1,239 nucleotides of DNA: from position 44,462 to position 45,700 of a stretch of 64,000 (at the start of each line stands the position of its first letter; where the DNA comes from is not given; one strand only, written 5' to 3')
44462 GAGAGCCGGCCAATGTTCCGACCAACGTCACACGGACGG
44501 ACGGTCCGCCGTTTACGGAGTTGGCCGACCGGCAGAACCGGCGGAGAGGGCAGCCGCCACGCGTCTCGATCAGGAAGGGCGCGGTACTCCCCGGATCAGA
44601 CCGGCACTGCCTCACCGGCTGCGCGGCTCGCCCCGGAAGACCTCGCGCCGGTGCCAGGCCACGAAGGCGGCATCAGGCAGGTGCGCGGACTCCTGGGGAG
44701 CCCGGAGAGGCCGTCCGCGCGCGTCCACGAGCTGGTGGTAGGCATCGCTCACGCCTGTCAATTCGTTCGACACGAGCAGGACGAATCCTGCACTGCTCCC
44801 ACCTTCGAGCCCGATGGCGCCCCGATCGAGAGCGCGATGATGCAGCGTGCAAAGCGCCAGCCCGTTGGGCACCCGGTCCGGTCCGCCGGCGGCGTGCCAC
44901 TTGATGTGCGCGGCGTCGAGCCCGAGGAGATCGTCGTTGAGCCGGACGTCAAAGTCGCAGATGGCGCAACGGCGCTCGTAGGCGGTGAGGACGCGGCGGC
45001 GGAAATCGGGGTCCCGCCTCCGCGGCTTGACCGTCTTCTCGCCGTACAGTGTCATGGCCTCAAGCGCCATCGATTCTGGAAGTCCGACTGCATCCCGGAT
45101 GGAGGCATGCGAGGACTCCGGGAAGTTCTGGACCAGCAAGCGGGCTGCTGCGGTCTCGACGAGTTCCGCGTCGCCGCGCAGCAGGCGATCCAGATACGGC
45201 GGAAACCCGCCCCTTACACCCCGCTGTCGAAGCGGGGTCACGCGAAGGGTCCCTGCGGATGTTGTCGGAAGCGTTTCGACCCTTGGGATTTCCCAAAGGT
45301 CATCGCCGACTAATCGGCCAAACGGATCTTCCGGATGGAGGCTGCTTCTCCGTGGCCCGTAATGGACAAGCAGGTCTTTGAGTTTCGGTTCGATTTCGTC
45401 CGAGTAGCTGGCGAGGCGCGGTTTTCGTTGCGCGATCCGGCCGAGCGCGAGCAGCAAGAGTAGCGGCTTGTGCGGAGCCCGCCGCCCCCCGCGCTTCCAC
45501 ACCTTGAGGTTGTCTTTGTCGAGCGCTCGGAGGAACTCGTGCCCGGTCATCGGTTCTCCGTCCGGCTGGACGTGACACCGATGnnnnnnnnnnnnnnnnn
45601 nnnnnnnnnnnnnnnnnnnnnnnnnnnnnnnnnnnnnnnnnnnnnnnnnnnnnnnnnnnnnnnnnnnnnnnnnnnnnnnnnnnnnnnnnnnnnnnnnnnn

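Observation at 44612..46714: HNH_2 endonuclease apparently co-transcribed downstream of dndA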

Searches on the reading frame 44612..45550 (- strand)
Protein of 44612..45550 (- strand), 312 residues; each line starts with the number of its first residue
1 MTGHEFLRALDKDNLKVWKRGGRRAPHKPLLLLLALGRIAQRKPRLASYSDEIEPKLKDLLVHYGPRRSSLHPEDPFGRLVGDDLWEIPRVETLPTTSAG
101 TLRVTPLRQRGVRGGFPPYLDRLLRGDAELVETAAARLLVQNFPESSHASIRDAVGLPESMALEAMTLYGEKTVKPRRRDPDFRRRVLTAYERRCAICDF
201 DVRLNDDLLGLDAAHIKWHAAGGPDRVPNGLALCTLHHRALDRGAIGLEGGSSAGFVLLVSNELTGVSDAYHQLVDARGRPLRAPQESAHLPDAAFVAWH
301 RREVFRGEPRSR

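Call 6: search_protein_families(library=pfam, proteins=[window:44612-45550:-], max_evalue=0.01)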
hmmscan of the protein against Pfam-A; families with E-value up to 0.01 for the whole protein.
window:44612-45550:- (312 aa): 1 family
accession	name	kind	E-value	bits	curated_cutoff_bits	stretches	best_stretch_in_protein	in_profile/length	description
PF13391.12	HNH_2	-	6.1e-09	36.1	21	1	195-248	1-65/66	HNH endonuclease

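Call 7: search_protein_families(library=ncbifam, proteins=[window:44612-45550:-], max_evalue=0.01)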
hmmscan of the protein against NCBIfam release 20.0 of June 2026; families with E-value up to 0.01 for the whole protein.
window:44612-45550:- (312 aa): 2 families
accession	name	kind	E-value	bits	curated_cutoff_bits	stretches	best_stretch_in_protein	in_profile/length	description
NF045808.1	PT-DNA_restrict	exception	5.2e-86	288.3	180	1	13-306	8-284/284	phosphorothioated DNA-binding restriction endonuclease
NF040563.1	guided_IscB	equivalog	0.0016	17.7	175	1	182-244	182-238/314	RNA-guided endonuclease IscB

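Call 8: search_solved_structures(query=window:44612-45550:-, max_evalue=1, show_alignments=3)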
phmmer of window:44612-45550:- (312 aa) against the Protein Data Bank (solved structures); distinct sequences matched with E-value up to 1: 5.
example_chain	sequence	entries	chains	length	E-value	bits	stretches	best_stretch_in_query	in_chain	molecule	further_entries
5zmm_A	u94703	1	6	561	2.7e-09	39.9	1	20-161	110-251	Uncharacterized protein McrA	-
5zmo_A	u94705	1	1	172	1.4e-08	37.5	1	20-159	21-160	Uncharacterized protein McrA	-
5zmn_A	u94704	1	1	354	8.1e-08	35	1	20-161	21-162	Uncharacterized protein McrA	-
6ghs_A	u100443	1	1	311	0.056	15.9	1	158-248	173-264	TagI restriction endonuclease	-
8ckh_A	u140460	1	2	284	1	11.8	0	209-269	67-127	4-diphosphocytidyl-2-C-methyl-D-erythritol kinase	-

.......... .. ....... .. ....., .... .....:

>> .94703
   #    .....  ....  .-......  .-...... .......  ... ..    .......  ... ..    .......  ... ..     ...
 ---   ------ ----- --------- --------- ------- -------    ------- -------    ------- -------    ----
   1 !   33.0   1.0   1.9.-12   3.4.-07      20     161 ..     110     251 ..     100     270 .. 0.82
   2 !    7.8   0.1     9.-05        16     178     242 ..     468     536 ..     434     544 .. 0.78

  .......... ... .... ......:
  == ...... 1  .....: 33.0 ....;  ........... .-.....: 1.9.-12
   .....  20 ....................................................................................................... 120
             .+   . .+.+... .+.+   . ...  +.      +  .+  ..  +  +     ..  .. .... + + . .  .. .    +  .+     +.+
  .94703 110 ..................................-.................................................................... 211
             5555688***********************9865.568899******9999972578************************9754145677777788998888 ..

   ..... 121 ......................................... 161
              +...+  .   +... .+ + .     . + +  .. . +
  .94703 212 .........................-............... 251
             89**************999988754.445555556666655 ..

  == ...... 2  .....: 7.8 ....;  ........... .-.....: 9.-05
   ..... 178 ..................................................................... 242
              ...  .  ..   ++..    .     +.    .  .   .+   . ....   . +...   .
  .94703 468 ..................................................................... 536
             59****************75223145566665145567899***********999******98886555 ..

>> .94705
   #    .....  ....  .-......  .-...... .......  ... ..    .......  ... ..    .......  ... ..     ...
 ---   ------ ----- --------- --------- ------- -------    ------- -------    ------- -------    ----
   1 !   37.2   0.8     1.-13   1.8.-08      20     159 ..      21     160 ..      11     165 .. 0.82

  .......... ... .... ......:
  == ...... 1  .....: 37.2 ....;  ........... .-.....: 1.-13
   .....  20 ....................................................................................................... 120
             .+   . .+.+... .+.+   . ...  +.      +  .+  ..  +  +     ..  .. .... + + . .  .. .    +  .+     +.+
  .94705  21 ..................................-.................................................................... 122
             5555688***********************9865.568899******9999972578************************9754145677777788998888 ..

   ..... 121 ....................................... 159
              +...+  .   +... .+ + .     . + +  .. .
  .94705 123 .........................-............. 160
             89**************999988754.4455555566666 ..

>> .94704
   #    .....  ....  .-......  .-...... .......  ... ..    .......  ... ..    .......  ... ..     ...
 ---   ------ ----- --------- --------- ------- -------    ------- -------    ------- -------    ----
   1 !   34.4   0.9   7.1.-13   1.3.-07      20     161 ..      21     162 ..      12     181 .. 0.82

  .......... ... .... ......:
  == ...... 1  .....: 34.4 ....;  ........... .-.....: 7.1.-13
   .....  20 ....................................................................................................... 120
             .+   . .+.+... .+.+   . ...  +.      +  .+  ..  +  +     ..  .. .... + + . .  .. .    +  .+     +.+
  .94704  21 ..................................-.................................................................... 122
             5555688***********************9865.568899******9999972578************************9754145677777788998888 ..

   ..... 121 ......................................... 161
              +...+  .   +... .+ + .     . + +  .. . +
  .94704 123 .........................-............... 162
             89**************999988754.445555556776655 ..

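Call 11: search_protein_families(library=padloc, proteins=[window:44612-45550:-], max_evalue=0.01)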
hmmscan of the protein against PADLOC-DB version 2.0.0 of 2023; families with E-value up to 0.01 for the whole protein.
window:44612-45550:- (312 aa): 3 families
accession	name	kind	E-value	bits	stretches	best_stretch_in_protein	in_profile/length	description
PDLC04132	HNH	-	2.7e-17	60.8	1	172-308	146-275/286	-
PDLC03662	mREase_IV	-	2.1e-09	34.5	1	22-159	111-248/560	Type IV methyl-directed restriction enzyme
PDLC03546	HNH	-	0.00025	18.2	1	178-305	157-277/282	Type II restriction enzyme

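Call 16: find_homologous_proteins(query=window:44612-45550:-, max_evalue=0.00001)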
Query window:44612-45550:- (312 aa): 1750 proteins with E <= 0.00001 among 8000 candidates; the best 120 are listed.
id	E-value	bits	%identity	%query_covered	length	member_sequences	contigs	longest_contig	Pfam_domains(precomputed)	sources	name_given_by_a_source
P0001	2.0e-203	693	98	100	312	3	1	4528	PF13391.13,PF26340.1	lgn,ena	-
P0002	6.7e-122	425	66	95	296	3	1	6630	PF13391.13,PF26340.1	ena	-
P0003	1.6e-121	423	65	100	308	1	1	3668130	PF13391.13,PF26340.1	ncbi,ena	-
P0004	1.8e-120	420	65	100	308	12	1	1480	PF13391.13,PF26340.1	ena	-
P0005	7.6e-120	418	64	100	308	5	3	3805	PF13391.13,PF26340.1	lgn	-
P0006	2.7e-119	416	65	100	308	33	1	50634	PF13391.13,PF26340.1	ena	-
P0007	1.9e-118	413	64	100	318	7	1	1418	PF13391.13,PF26340.1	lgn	-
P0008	2.4e-118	413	63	100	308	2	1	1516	PF13391.13,PF26340.1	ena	-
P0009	3.3e-118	413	65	100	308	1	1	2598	PF13391.13,PF26340.1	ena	-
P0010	1.3e-117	411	64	99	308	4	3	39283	PF13391.13,PF26340.1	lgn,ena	-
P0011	1.4e-117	411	64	100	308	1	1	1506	PF13391.13,PF26340.1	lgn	-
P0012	6.7e-117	408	64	99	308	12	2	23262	PF13391.13,PF26340.1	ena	-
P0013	3.0e-116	406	64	99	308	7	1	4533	PF13391.13,PF26340.1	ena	-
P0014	3.0e-116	406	63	100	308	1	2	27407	PF13391.13,PF26340.1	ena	-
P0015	8.6e-116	405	64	100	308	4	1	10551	PF13391.13,PF26340.1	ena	-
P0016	2.3e-115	403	62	100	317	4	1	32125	PF13391.13,PF26340.1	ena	-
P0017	7.5e-115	402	62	100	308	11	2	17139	PF13391.13,PF26340.1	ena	-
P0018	1.0e-114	401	63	100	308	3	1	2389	PF13391.13,PF26340.1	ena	-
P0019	1.6e-114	400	63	100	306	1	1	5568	PF13391.13,PF26340.1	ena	-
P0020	3.1e-114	400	61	100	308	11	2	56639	PF13391.13,PF26340.1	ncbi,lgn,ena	-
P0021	9.4e-114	398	61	99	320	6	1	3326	PF13391.13,PF26340.1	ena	-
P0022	4.2e-113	396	62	99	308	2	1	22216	PF13391.13,PF26340.1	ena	-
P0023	1.8e-112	394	63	98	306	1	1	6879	PF13391.13,PF26340.1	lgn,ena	-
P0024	5.4e-112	392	60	100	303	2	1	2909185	PF13391.13,PF26340.1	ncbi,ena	-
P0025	5.6e-112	392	63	100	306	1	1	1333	PF13391.13,PF26340.1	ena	-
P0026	6.9e-112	392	61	100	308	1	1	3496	PF13391.13,PF26340.1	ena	-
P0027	1.5e-111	391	61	99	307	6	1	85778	PF13391.13,PF26340.1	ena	-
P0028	2.4e-110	387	62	100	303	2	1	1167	PF13391.13,PF26340.1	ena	-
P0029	2.3e-109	384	60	100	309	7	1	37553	PF13391.13,PF26340.1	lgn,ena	-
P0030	3.5e-108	380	60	100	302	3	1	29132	PF13391.13,PF26340.1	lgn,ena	-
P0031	3.4e-107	376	59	100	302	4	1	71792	PF13391.13,PF26340.1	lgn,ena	-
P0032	4.2e-107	376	59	100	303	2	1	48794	PF13391.13,PF26340.1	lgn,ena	-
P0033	5.2e-107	376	59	100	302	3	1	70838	PF13391.13,PF26340.1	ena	-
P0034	7.8e-107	375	59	100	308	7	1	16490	PF13391.13,PF26340.1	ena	-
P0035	9.4e-107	375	60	100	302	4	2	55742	PF13391.13,PF26340.1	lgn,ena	-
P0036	1.0e-106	375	60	100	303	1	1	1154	PF13391.13,PF26340.1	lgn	-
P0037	3.0e-106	373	59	100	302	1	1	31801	PF13391.13,PF26340.1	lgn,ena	-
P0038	3.4e-106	373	61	99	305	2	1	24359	PF13391.13,PF26340.1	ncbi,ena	-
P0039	3.5e-106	373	59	100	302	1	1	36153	PF13391.13,PF26340.1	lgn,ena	-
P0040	4.1e-106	373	59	100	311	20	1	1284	PF13391.13,PF26340.1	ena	-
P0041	4.3e-106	373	59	100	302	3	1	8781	PF13391.13,PF26340.1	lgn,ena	-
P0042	4.9e-106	373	59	100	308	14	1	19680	PF13391.13,PF26340.1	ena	-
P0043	1.7e-105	371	60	100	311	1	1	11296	PF26340.1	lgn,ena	-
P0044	4.0e-105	370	60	99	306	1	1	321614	PF13391.13,PF26340.1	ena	-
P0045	5.6e-105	369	59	100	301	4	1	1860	PF13391.13,PF26340.1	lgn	-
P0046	9.6e-105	368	58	99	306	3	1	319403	PF13391.13,PF26340.1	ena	-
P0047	3.3e-101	357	57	100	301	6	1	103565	PF13391.13,PF26340.1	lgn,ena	-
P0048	2.1e-100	354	57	100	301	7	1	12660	PF13391.13,PF26340.1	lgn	-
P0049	5.3e-100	353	57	99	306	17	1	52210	PF13391.13,PF26340.1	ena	-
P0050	5.2e-99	350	58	100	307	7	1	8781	PF13391.13,PF26340.1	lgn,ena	-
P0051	1.0e-98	349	59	91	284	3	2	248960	PF13391.13,PF26340.1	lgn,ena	-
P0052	2.1e-98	347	58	100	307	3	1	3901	PF13391.13,PF26340.1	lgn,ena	-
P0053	2.0e-97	344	55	98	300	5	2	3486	PF13391.13,PF26340.1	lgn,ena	-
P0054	2.5e-97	344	55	98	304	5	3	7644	PF13391.13,PF26340.1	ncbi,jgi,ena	-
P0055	3.2e-97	344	55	99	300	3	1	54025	PF13391.13,PF26340.1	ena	-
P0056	5.8e-97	343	57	99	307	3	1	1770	PF13391.13,PF26340.1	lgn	-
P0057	1.9e-95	338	54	99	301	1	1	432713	PF13391.13,PF26340.1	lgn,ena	-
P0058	2.0e-95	338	55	99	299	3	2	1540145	PF13391.13,PF26340.1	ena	-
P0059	2.5e-95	337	55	100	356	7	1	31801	PF13391.13,PF26340.1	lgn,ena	-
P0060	3.9e-95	337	55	100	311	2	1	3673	PF13391.13,PF26340.1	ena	-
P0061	5.4e-95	336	54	100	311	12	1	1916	PF13391.13,PF26340.1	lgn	-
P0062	6.9e-95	336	57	100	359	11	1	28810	PF13391.13,PF26340.1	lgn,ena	-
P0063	2.2e-94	334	54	98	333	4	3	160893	PF13391.13,PF26340.1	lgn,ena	-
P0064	2.6e-94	334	54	100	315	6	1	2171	PF13391.13,PF26340.1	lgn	-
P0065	3.8e-94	334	66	77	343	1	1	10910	PF13391.13,PF26340.1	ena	-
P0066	5.7e-94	333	55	98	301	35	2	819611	PF13391.13,PF26340.1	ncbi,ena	-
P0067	7.9e-94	332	53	98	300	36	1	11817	PF13391.13,PF26340.1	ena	-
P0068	1.6e-93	332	57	100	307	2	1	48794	PF13391.13,PF26340.1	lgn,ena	-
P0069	2.0e-93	331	52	100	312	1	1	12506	PF13391.13,PF26340.1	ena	-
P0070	3.0e-93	331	54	100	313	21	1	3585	PF13391.13,PF26340.1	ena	-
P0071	3.1e-93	331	55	97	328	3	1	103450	PF13391.13,PF26340.1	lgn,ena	-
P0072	4.7e-93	330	56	94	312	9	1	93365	PF13391.13,PF26340.1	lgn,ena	-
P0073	6.8e-93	329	53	99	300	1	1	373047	PF13391.13,PF26340.1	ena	-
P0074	7.1e-93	329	52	99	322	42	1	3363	PF13391.13,PF26340.1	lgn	-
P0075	7.4e-93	329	53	100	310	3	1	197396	PF13391.13,PF26340.1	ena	-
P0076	9.3e-93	329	55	100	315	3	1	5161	PF13391.13,PF26340.1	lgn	-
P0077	1.1e-92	329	54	100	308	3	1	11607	PF13391.13,PF26340.1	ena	-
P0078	1.2e-92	329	54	100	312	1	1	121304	PF13391.13,PF26340.1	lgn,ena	-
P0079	2.1e-92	328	53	99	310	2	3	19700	PF13391.13,PF26340.1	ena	-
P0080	2.1e-92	328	54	98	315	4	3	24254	PF13391.13,PF26340.1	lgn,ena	-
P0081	2.3e-92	328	53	100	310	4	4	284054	PF13391.13,PF26340.1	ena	-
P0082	2.5e-92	328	54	99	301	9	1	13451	PF13391.13,PF26340.1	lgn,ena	-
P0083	3.1e-92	327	52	98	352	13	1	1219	PF13391.13,PF26340.1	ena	-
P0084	3.5e-92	327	57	100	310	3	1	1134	PF13391.13,PF26340.1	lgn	-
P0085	4.6e-92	327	54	99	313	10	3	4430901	PF13391.13,PF26340.1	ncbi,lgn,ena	-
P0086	7.3e-92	326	53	99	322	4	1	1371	PF13391.13,PF26340.1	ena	-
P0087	8.5e-92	326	54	99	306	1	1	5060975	PF13391.13,PF26340.1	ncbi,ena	-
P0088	1.3e-91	325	54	99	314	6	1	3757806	PF13391.13,PF26340.1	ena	-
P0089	1.6e-91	325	54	100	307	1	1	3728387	PF13391.13,PF26340.1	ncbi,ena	-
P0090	1.7e-91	325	54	100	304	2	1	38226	PF13391.13,PF26340.1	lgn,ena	-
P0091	1.8e-91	325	53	100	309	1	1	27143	PF13391.13,PF26340.1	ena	-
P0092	1.8e-91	325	55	100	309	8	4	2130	PF13391.13,PF26340.1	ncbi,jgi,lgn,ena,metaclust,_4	metaclust:\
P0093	2.0e-91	325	52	98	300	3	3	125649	PF13391.13,PF26340.1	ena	-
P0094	2.6e-91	324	54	100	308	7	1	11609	PF13391.13,PF26340.1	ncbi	-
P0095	2.9e-91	324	52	99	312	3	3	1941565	PF13391.13,PF26340.1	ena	-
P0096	3.6e-91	324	54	100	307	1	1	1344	PF13391.13,PF26340.1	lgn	-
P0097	4.9e-91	323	53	100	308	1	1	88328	PF13391.13,PF26340.1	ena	-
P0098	6.3e-91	323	54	100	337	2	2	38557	PF13391.13,PF26340.1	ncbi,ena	-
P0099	6.9e-91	323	52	100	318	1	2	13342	PF13391.13,PF26340.1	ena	-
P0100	7.3e-91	323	53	97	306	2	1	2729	PF13391.13,PF26340.1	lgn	-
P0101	8.2e-91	323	54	99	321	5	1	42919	PF13391.13,PF26340.1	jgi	-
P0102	8.4e-91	323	54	97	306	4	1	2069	PF13391.13,PF26340.1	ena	-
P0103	9.4e-91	322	54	100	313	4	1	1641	PF13391.13,PF26340.1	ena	-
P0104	1.0e-90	322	54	94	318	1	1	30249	PF13391.13,PF26340.1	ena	-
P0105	1.0e-90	322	54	100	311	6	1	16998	PF13391.13,PF26340.1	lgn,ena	-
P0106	1.1e-90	322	57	96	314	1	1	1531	PF13391.13,PF26340.1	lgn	-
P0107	1.2e-90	322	54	97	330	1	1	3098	PF13391.13,PF26340.1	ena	-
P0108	1.5e-90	322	52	99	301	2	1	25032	PF13391.13,PF26340.1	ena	-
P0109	2.1e-90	321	51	99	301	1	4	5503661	PF13391.13,PF26340.1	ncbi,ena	-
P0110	2.4e-90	321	54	100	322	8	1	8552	PF13391.13,PF26340.1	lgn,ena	-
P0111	2.4e-90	321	55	100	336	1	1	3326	PF13391.13,PF26340.1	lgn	-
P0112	2.5e-90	321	53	98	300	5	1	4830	PF13391.13,PF26340.1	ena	-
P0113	4.4e-90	320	55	100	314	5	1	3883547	PF13391.13,PF26340.1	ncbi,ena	-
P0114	6.1e-90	320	53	100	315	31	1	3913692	PF13391.13,PF26340.1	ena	-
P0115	6.2e-90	320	52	99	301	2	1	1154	PF13391.13,PF26340.1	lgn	-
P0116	6.3e-90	320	53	100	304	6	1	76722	PF13391.13,PF26340.1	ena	-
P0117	8.2e-90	319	52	99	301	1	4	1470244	PF13391.13,PF26340.1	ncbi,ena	-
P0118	1.1e-89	319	55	96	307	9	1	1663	PF13391.13,PF26340.1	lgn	-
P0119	1.1e-89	319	49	100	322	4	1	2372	PF13391.13,PF26340.1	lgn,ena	-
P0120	1.1e-89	319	55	96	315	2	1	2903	PF13391.13,PF26340.1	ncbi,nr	ncbi:MAG: restriction endonuclease [Acidobacteria bacterium]|nr:restriction endonuclease [Acidobacte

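Call 18: find_related_loci(query=A1, collection=genome_contigs, flank=10000)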
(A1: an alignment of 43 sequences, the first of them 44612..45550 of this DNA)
Query A1 (312 aa) in genome_contigs; peptide patterns used: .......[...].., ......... (x = any residue, [..] = any of these).
600 stretches matched a pattern (row limit reached: there are more); 570 encode a relative of the query (tblastn E <= 1e-3); the best 80 are kept; 80 distinct loci.
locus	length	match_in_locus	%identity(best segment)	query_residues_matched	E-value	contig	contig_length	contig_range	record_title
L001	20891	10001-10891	60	1-308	5e-104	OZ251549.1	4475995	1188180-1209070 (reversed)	MAG: Candidatus Marinacidobacterium sp. isolate 88176f09-942a-4e48-9e77-24fef9edb6e5 genome assembly, chromosome: 1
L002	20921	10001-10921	65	1-311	8e-97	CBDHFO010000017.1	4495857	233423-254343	MAG: Candidatus Marinacidobacterium sp. isolate 178a2059-1fcc-4348-b026-258adf563acb genome assembly, contig: contig_6,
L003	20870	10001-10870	54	14-310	2e-90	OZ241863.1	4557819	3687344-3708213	MAG: Spirochaetia bacterium isolate 5eda55f6-7d73-4064-946f-addbc1f4c2cc genome assembly, chromosome: 1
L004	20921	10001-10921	51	4-310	4e-89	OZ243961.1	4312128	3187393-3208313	MAG: uncultured Candidatus Binatia bacterium isolate c3ca01ca-9b7f-48ee-8e12-6a9662520b33 genome assembly, chromosome: 1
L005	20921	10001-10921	53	4-310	8e-89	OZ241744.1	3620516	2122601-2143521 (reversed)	MAG: uncultured Candidatus Binatia bacterium isolate 1a802767-3803-4637-ab5b-ce8b9f0f9348 genome assembly, chromosome: 1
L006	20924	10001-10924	54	1-306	5e-88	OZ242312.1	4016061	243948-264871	MAG: Gemmatimonadota bacterium isolate 199b9089-fb52-4512-a5e9-bc908b5c825e genome assembly, chromosome: 1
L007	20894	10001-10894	52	1-306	1e-87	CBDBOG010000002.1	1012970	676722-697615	MAG: Spirochaetia bacterium isolate 40739a5d-4c61-4e6f-ad63-b7fc718ca5ff genome assembly, contig: contig_2, whole genome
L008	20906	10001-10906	54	1-310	4e-85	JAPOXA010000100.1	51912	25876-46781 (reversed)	MAG: Acidobacteria bacterium isolate COS3_bin_14 NODE_256_length_51912_cov_54.3242, whole genome shotgun sequence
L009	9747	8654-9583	56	1-311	1e-83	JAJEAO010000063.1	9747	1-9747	MAG: Acidobacteria bacterium isolate jk18x7bins.57 k141_1946984, whole genome shotgun sequence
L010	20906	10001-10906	53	1-310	2e-83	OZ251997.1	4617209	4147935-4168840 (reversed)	MAG: Candidatus Multivorans sp. isolate 0020eb3c-7439-4c9e-8c72-55202c0a045f genome assembly, chromosome: 1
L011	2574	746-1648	54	1-310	3e-83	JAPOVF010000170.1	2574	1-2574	MAG: Acidobacteria bacterium isolate COS1_bin_13 NODE_6280_length_2574_cov_9.89798, whole genome shotgun sequence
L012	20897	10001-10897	50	1-306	6e-80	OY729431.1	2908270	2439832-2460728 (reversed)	MAG: Vicinamibacteria bacterium isolate 6b1ebb23-bf14-4213-9fd5-2478dc99539b genome assembly, chromosome: 1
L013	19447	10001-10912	51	4-306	6e-91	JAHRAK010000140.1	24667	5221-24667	MAG: Nitrospirales bacterium isolate MEX2-MAG12 k127_386178_15193, whole genome shotgun sequence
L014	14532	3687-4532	43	14-311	3e-77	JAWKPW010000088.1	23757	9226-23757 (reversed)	MAG: Desulfobacterales bacterium isolate AC2.63 AC2.63.fa-88, whole genome shotgun sequence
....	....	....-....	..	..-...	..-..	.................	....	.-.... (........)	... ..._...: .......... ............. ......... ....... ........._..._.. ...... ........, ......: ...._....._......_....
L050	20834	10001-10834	43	13-306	2e-63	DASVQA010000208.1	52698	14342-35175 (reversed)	MAG TPA_asm: Pyrinomonadaceae bacterium isolate SMAG_U3194 k141_557092, whole genome shotgun sequence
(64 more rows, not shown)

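Call 23: find_related_loci(query=window:44612-45550:-, collection=metagenome_contigs, flank=10000)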
Query window:44612-45550:- (312 aa) in metagenome_contigs; peptide patterns used: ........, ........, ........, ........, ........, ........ (x = any residue, [..] = any of these).
128 stretches matched a pattern; 52 encode a relative of the query (tblastn E <= 1e-3); 52 distinct loci.
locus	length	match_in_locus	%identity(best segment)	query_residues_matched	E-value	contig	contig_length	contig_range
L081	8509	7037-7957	65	1-311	3e-115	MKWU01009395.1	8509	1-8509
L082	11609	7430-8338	54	1-311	3e-88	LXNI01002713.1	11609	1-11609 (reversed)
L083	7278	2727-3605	42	5-308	2e-79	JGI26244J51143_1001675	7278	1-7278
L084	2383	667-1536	45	5-310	7e-72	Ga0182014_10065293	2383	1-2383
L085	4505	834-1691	46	13-310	6e-70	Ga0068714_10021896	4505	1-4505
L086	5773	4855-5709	44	13-310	1e-65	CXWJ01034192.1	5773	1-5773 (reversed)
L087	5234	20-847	41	14-312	4e-64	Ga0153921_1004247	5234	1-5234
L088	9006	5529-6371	44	14-310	5e-63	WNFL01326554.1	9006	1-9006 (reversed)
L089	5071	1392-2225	41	14-307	3e-63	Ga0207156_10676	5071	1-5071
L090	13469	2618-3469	42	13-306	9e-61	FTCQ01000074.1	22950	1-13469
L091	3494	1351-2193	37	14-306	3e-59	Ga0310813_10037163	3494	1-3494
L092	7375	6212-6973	47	14-283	5e-59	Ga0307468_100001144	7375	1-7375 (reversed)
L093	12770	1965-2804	43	14-306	3e-58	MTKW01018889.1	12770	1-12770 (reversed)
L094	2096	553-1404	36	2-306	8e-59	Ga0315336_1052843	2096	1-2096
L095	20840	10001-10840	43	14-306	1e-57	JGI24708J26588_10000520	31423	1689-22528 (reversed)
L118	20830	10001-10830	43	14-306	1e-51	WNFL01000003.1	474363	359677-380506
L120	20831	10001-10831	44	14-306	7e-59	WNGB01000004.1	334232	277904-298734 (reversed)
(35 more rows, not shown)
